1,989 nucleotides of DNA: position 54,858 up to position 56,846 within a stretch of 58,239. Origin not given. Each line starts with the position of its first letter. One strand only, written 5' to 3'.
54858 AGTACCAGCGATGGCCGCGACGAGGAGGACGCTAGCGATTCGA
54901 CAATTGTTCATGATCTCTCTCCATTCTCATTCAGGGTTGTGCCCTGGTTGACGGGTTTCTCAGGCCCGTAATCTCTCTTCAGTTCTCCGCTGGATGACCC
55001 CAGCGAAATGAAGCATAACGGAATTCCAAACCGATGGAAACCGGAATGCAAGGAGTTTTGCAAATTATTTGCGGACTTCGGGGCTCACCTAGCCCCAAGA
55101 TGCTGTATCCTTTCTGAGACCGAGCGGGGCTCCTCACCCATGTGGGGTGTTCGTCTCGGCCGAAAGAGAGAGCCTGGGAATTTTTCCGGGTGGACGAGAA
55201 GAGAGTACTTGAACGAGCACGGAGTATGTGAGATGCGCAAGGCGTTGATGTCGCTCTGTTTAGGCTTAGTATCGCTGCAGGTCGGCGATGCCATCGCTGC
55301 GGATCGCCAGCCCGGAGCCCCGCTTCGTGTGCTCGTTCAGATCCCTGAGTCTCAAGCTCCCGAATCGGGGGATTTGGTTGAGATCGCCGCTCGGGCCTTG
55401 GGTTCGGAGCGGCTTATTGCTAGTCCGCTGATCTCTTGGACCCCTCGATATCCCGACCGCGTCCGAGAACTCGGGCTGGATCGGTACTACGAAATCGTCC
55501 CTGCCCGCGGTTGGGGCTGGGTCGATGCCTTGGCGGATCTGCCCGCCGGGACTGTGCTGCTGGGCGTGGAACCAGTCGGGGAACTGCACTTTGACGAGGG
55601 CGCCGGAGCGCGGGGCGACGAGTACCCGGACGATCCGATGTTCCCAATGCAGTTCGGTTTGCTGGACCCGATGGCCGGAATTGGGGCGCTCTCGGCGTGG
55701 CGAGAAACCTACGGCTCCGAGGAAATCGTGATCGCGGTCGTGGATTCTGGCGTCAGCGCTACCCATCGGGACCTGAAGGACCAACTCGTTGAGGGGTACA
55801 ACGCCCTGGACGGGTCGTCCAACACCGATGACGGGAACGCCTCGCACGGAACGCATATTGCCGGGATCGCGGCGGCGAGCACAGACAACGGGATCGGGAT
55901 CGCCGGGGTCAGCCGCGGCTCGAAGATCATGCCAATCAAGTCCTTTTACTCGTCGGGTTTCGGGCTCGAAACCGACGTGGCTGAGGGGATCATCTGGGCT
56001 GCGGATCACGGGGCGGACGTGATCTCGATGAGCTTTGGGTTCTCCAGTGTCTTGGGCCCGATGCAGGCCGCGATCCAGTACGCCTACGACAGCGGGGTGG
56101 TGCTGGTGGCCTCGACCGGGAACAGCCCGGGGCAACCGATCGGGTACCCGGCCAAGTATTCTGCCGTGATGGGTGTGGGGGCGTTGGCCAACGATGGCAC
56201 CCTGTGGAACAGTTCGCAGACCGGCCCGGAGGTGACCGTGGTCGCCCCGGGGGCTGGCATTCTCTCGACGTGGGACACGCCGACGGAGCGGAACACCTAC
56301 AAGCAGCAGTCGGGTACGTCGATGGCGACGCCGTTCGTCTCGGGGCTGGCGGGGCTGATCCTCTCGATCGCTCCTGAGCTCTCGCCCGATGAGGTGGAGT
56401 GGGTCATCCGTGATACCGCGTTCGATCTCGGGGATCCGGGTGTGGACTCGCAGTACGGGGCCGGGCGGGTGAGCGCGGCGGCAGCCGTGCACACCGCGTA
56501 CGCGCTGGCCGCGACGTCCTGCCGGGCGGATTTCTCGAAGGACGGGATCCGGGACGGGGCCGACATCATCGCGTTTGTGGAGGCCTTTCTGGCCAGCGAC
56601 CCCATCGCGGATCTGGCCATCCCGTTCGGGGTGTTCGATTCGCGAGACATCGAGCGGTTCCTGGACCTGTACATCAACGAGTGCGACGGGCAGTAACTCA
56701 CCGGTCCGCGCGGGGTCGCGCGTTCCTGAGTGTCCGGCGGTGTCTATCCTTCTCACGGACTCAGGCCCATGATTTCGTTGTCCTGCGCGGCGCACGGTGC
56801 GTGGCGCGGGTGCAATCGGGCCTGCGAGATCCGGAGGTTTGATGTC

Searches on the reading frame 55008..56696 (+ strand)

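Call 13: search_protein_families(library=pfam, proteins=[window:55008-56696:+], max_evalue=0.001)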
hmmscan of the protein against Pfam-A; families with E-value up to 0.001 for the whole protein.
window:55008-56696:+ (562 aa): 1 family
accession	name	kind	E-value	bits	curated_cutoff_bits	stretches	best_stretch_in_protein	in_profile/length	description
PF00082.27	Peptidase_S8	-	1.7e-57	195.4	21.8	1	238-486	2-288/288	Subtilase family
